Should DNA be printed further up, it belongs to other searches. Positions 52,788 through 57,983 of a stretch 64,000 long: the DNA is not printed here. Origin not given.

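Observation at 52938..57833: Giant surface protein with six lamin-tail domains fused to a complete double-HKD PLD domain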

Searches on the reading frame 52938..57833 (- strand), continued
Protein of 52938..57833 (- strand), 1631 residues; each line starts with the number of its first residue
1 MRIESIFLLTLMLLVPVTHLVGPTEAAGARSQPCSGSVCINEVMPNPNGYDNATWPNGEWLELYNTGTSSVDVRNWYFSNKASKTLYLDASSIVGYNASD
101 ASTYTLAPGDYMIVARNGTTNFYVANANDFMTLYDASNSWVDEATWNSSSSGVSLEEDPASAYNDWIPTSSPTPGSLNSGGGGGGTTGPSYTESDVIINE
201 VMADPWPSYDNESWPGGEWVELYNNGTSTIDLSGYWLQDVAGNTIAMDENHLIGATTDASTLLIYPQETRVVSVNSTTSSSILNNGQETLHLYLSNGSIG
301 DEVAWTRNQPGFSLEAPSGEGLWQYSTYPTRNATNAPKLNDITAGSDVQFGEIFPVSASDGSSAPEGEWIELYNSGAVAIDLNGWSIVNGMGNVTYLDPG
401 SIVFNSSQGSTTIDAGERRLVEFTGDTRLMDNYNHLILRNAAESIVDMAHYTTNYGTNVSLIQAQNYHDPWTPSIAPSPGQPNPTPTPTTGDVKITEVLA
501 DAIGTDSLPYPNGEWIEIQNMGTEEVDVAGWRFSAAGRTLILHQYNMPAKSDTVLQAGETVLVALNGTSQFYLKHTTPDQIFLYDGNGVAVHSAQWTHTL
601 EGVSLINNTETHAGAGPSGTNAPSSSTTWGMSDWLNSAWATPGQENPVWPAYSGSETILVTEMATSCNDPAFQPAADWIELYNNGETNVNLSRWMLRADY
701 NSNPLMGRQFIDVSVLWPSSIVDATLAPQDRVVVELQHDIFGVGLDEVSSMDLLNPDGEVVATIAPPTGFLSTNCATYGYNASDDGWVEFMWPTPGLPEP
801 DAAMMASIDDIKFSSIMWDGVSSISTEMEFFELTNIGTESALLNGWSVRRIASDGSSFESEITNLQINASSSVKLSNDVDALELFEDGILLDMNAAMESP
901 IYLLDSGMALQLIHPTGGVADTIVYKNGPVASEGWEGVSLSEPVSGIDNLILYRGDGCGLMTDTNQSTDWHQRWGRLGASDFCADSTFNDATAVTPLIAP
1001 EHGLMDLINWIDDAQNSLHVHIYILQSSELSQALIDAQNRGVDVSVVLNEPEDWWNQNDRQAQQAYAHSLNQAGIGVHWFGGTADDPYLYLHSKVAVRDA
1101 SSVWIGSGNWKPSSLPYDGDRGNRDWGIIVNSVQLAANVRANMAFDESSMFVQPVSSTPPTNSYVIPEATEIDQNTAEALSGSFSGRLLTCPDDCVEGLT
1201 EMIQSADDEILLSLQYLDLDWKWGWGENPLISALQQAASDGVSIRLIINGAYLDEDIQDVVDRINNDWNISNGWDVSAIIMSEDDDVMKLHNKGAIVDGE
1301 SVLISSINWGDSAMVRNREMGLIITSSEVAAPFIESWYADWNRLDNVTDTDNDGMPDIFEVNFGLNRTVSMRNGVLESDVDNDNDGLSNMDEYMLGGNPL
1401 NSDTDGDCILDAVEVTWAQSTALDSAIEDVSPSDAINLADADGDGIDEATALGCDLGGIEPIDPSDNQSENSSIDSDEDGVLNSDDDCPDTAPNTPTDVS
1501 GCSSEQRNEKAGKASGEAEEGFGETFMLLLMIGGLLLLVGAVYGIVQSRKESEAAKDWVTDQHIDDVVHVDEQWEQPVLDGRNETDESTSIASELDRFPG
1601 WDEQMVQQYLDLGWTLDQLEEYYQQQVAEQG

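Call 9: find_homologous_proteins(query=window:52938-57833:-, max_evalue=0.00001)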
Query window:52938-57833:- (1631 aa): 300 proteins with E <= 0.00001 among 8000 candidates; the best 120 are listed.
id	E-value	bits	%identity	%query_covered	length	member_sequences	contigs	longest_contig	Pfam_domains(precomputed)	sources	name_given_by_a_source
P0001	0.0e+0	3657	97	100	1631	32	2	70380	PF00932.26,PF13091.13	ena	-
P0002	0.0e+0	3121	81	100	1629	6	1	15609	PF00932.26,PF13091.13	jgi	-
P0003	0.0e+0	3117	82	99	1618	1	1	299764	PF00932.26,PF13091.13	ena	-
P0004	0.0e+0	3113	81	100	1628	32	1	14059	PF00932.26,PF13091.13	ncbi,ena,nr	ncbi:MAG: Cardiolipin synthase B [Euryarchaeota archaeon UBA443]|nr:MAG: Cardiolipin synthase B [Eur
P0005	0.0e+0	3112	82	99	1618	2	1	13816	PF00932.26,PF13091.13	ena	-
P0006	0.0e+0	3108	81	99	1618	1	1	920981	PF00932.26,PF13091.13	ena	-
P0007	0.0e+0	3108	81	99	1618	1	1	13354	PF00932.26,PF13091.13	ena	-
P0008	0.0e+0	3106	81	99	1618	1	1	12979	PF00932.26,PF13091.13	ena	-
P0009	0.0e+0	3105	81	99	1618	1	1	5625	PF00932.26,PF13091.13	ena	-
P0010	0.0e+0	3099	81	99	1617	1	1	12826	PF00932.26,PF13091.13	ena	-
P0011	0.0e+0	3098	81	99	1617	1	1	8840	PF00932.26,PF13091.13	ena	-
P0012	0.0e+0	3095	81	99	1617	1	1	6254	PF00932.26,PF13091.13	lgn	-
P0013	0.0e+0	3094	81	99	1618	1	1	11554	PF00932.26,PF13091.13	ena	-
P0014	0.0e+0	3094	81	99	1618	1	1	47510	PF00932.26,PF13091.13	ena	-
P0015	0.0e+0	3093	81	99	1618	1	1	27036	PF00932.26,PF13091.13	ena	-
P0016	0.0e+0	3091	81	100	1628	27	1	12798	PF00932.26,PF13091.13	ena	-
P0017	0.0e+0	3091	81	99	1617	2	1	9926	PF00932.26,PF13091.13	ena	-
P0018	0.0e+0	3090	81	99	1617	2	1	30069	PF00932.26,PF13091.13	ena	-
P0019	0.0e+0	3089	81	99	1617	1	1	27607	PF00932.26,PF13091.13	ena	-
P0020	0.0e+0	3088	81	99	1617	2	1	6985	PF00932.26,PF13091.13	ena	-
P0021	0.0e+0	3081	81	99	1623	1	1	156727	PF00932.26,PF13091.13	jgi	-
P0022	0.0e+0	3077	80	100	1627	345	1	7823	PF00932.26,PF13091.13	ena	-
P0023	0.0e+0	3067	80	99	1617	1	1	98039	PF00932.26,PF13091.13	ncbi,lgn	-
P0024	0.0e+0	3065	80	100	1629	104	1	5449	PF00932.26,PF13091.13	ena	-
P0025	0.0e+0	3065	80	100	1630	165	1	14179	PF00932.26,PF13091.13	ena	-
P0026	0.0e+0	3063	80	100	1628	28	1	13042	PF00932.26,PF13091.13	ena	-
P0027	0.0e+0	3060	80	100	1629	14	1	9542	PF00932.26,PF13091.13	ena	-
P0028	0.0e+0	3034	79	99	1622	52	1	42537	PF00932.26,PF13091.13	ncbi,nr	ncbi:MAG: lamin tail domain-containing protein [Candidatus Thermoplasmatota archaeon]|nr:lamin tail 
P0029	0.0e+0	3014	79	99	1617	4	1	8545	PF00932.26,PF13091.13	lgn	-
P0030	0.0e+0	2838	82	91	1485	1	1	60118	PF00932.26,PF13091.13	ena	-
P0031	0.0e+0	2805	81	90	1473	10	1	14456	PF00932.26,PF13091.13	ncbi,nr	ncbi:MAG: lamin tail domain-containing protein, partial [Candidatus Poseidoniaceae archaeon]|nr:lami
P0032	0.0e+0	2566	68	100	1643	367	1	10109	PF00932.26,PF13091.13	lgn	-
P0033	0.0e+0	2327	80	75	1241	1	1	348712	PF00932.26,PF13091.13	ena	-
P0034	0.0e+0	2170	80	70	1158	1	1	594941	PF00932.26,PF13091.13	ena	-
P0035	0.0e+0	2148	80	70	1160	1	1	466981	PF00932.26,PF13091.13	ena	-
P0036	0.0e+0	1778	50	100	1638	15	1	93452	PF00932.26,PF13091.13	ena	-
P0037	0.0e+0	1776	51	100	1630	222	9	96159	PF00932.26,PF13091.13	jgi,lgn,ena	jgi:phosphatidylserine/phosphatidylglycerophosphate/cardiolipin synthase-like enzyme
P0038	0.0e+0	1775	50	100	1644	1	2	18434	PF00932.26,PF13091.13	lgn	-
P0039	0.0e+0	1760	51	99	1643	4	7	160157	PF00932.26,PF13091.13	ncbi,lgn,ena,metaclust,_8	metaclust:\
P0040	0.0e+0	1758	50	100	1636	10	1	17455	PF00932.26,PF13091.13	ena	-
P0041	0.0e+0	1754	50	100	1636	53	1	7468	PF00932.26,PF13091.13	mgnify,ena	mgnify:FL=1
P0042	0.0e+0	1751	50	100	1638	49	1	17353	PF00932.26,PF13091.13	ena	-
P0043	0.0e+0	1744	50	98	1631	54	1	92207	PF00932.26,PF13091.13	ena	-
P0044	0.0e+0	1743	50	100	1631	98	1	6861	PF00932.26,PF13091.13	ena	-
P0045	0.0e+0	1738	50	98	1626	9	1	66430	PF00932.26,PF13091.13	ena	-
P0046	0.0e+0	1735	49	100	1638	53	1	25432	PF00932.26,PF13091.13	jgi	-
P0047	0.0e+0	1734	50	100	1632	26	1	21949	PF00932.26,PF13091.13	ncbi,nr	ncbi:MAG: hypothetical protein HOL22_07790 [Euryarchaeota archaeon]|nr:hypothetical protein [Euryarc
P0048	0.0e+0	1731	50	100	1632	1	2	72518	PF00932.26,PF13091.13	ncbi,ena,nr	ncbi:MAG TPA: lamin tail domain-containing protein [Candidatus Poseidoniaceae archaeon]|nr:lamin tai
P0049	0.0e+0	1730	50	99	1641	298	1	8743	PF00932.26,PF13091.13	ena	-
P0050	0.0e+0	1730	50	98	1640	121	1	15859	PF00932.26,PF13091.13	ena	-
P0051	0.0e+0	1727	49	100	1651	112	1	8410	PF00932.26,PF13091.13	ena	-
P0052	0.0e+0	1723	50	99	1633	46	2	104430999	PF00932.26,PF13091.13,PF18884.6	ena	-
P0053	0.0e+0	1718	50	98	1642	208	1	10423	PF00932.26,PF13091.13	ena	-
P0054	0.0e+0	1718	50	98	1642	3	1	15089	PF00932.26,PF13091.13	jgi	jgi:phosphatidylserine/phosphatidylglycerophosphate/cardiolipin synthase-like enzyme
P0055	0.0e+0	1715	50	98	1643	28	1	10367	PF00932.26,PF13091.13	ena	-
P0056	0.0e+0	1712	50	98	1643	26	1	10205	PF00932.26,PF13091.13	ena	-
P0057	0.0e+0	1705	50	98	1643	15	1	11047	PF00932.26,PF13091.13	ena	-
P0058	0.0e+0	1702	49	98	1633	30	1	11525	PF00932.26,PF13091.13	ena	-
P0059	0.0e+0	1699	49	100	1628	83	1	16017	PF00932.26,PF13091.13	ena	-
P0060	0.0e+0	1694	49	98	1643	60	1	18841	PF00932.26,PF13091.13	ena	-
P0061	0.0e+0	1691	48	100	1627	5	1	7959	PF00932.26,PF13091.13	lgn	-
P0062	0.0e+0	1690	49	98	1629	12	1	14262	PF00932.26,PF13091.13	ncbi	-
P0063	0.0e+0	1687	49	99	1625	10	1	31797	PF00932.26,PF13091.13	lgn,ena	-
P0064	0.0e+0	1680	48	98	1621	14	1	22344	PF00932.26,PF13091.13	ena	-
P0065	0.0e+0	1679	48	100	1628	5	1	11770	PF00932.26,PF13091.13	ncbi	-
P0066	0.0e+0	1678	48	100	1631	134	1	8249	PF00932.26,PF13091.13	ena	-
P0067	0.0e+0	1675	48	100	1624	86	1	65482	PF00932.26,PF13091.13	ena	-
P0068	0.0e+0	1672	48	99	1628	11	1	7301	PF00932.26,PF13091.13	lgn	-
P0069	0.0e+0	1669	49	98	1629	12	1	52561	PF00932.26,PF13091.13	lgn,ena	-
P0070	0.0e+0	1668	48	99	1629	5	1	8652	PF00932.26,PF13091.13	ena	-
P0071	0.0e+0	1668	50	96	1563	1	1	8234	PF00932.26,PF13091.13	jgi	jgi:phosphatidylserine/phosphatidylglycerophosphate/cardiolipin synthase-like enzyme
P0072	0.0e+0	1667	49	98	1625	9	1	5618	PF00932.26,PF13091.13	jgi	-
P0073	0.0e+0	1664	48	99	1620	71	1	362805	PF00932.26,PF13091.13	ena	-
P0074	0.0e+0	1661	49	98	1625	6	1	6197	PF00932.26,PF13091.13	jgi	-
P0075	0.0e+0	1658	48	99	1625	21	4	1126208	PF00932.26,PF13091.13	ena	-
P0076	0.0e+0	1656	48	98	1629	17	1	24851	PF00932.26,PF13091.13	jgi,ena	-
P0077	0.0e+0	1655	48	100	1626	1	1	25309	PF00932.26,PF13091.13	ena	-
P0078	0.0e+0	1650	48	98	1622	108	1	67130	PF00932.26,PF13091.13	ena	-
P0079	0.0e+0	1649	48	100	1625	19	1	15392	PF00932.26,PF13091.13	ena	-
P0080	0.0e+0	1648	48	100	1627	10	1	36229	PF00932.26,PF13091.13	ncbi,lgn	-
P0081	0.0e+0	1646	48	100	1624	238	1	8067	PF00932.26,PF13091.13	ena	-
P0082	0.0e+0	1646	47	100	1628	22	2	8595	PF00932.26,PF13091.13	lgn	-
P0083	0.0e+0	1644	48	99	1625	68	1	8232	PF00932.26,PF13091.13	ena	-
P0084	0.0e+0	1638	47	99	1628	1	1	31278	PF00932.26,PF13091.13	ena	-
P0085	0.0e+0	1638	47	99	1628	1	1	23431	PF00932.26,PF13091.13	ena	-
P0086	0.0e+0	1635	48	98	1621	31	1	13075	PF00932.26,PF13091.13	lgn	-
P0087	0.0e+0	1635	47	100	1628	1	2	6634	PF00932.26,PF13091.13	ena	-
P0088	0.0e+0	1634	47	99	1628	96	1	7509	PF00932.26,PF13091.13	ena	-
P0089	0.0e+0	1634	47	99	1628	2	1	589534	PF00932.26,PF13091.13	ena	-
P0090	0.0e+0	1631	47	100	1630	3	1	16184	PF00932.26,PF13091.13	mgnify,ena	mgnify:CR=1 FL=1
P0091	0.0e+0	1630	47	100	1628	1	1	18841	PF00932.26,PF13091.13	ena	-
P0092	0.0e+0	1630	47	98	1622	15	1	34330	PF00932.26,PF13091.13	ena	-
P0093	0.0e+0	1619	47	99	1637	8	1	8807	PF00932.26,PF13091.13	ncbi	-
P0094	0.0e+0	1599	47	99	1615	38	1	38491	PF00932.26,PF13091.13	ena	-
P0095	0.0e+0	1596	47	98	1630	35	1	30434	PF00932.26,PF13091.13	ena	-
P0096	0.0e+0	1594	48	98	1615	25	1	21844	PF00932.26,PF13091.13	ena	-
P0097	0.0e+0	1588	47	98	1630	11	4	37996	PF00932.26,PF13091.13,PF18884.6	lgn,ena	-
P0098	0.0e+0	1561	46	98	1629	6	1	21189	PF00932.26,PF13091.13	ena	-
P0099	0.0e+0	1498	44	100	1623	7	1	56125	PF00932.26,PF13091.13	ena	-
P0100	0.0e+0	1483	44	100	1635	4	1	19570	PF00932.26,PF13091.13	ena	-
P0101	0.0e+0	1477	44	99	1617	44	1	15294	PF00932.26,PF13091.13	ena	-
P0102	0.0e+0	1472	44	100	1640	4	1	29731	PF00932.26,PF13091.13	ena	-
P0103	0.0e+0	1433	45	98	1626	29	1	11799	PF00932.26,PF13091.13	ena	-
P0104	0.0e+0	1425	44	100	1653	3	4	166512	PF00932.26,PF13091.13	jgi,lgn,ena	-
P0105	0.0e+0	1422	44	99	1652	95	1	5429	PF00932.26,PF13091.13,PF13090.13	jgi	jgi:phosphatidylserine/phosphatidylglycerophosphate/cardiolipin synthase-like enzyme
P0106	0.0e+0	1422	45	99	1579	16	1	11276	PF00932.26,PF13091.13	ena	-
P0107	0.0e+0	1406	45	100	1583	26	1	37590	PF00932.26,PF13091.13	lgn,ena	-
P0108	0.0e+0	1406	43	100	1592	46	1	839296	PF00932.26,PF13091.13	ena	-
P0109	0.0e+0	1404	45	100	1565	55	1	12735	PF00932.26,PF13091.13,PF00614.29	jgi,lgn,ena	-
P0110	0.0e+0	1404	43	100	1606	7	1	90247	PF00932.26,PF13091.13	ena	-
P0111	0.0e+0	1402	45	100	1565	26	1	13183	PF00932.26,PF13091.13,PF00614.29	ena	-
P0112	0.0e+0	1401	44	100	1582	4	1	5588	PF00932.26,PF13091.13,PF11495.15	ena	-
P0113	0.0e+0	1398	44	100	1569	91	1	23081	PF00932.26,PF13091.13,PF11495.15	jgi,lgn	jgi:phosphatidylserine/phosphatidylglycerophosphate/cardiolipin synthase-like enzyme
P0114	0.0e+0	1393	44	100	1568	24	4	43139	PF00932.26,PF13091.13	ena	-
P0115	0.0e+0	1389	44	100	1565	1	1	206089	PF00932.26,PF13091.13,PF11495.15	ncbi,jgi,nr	ncbi:MAG: lamin tail domain-containing protein [Candidatus Poseidoniaceae archaeon]|jgi:phosphatidyl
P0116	0.0e+0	1389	45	98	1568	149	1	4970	PF00932.26,PF13091.13,PF03495.20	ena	-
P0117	0.0e+0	1385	42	99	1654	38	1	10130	PF00932.26,PF13091.13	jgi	-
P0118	0.0e+0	1381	44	99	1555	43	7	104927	PF00932.26,PF13091.13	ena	-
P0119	0.0e+0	1381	44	100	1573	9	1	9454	PF00932.26,PF13091.13,PF11495.15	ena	-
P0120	0.0e+0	1378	45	99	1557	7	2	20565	PF00932.26,PF13091.13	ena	-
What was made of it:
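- On Thrombospondin type 3 repeat (TSP_3 PF02412, TSP3_bac PF18884): Some orthologs do carry PF18884 (call 9).
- Checked: There are more than 300 homologs, and full-length orthologs run from 42 to 97% identity (call 9).
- Database names include 'cardiolipin synthase-like enzyme' (call 9).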
